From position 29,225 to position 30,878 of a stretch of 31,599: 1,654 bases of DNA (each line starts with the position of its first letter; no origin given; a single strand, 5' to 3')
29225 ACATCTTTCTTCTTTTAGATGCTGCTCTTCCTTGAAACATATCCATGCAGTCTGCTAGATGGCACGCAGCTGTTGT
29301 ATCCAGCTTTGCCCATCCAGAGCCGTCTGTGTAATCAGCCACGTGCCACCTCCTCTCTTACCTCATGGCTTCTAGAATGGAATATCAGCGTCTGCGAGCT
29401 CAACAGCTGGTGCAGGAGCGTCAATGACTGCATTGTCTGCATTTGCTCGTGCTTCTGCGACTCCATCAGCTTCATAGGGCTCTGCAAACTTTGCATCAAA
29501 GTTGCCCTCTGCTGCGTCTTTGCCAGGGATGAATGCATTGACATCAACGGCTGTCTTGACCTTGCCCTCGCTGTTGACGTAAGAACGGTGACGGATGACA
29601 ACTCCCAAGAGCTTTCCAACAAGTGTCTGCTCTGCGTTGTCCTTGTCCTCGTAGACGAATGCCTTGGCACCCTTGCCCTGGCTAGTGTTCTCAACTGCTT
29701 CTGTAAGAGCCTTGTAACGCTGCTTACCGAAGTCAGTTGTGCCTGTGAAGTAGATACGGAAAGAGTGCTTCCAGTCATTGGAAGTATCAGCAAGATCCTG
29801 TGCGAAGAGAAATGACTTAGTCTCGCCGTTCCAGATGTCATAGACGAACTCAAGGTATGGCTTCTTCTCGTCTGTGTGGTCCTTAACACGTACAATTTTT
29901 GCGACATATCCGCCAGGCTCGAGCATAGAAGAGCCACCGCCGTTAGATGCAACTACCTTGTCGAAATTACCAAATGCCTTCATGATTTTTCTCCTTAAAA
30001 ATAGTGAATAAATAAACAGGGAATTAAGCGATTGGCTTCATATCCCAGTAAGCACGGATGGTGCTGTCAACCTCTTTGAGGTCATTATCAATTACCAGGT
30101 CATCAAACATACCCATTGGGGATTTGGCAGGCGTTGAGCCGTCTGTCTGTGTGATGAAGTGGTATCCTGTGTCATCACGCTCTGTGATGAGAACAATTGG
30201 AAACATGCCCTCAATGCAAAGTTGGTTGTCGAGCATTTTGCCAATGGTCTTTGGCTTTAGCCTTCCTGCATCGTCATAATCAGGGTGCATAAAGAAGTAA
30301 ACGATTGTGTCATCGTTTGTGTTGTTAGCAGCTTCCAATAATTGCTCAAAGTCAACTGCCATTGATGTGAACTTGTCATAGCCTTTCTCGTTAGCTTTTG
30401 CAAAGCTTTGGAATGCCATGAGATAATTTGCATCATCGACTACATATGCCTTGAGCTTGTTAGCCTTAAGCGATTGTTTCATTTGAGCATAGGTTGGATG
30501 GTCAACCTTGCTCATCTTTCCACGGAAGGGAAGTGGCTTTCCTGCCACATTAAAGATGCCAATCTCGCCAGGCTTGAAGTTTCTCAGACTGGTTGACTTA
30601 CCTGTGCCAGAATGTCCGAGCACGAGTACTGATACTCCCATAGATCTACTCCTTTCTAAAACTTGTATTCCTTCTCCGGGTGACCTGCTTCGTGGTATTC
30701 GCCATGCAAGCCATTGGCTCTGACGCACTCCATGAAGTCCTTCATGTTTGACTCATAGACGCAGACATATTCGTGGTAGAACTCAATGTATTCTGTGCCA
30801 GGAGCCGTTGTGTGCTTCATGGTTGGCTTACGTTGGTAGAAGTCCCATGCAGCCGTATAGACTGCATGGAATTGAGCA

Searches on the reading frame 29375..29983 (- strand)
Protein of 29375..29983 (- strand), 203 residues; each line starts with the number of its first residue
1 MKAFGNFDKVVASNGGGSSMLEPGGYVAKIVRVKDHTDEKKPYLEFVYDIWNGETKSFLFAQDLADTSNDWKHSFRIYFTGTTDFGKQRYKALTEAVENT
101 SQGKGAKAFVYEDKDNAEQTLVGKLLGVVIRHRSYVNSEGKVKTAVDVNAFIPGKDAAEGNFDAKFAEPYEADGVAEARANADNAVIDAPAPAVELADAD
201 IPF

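Call 52: search_protein_families(library=phrogs, proteins=[window:29375-29983:-], max_evalue=0.00001)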
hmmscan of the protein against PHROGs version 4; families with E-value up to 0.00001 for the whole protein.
window:29375-29983:- (203 aa): 1 family
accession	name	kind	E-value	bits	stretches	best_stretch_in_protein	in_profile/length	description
phrog_18107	-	unknown function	1e-08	36.4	1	5-144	5-144/201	-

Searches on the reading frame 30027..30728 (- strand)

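Call 51: search_protein_families(library=phrogs, proteins=[window:30027-30728:-], max_evalue=0.00001)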
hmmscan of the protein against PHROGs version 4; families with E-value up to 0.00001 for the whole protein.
window:30027-30728:- (234 aa): 1 family
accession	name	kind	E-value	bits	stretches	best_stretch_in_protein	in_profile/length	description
phrog_2872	-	DNA, RNA and nucleotide metabolism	9e-64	216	1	30-230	1-213/219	Sak4-like ssDNA annealing protein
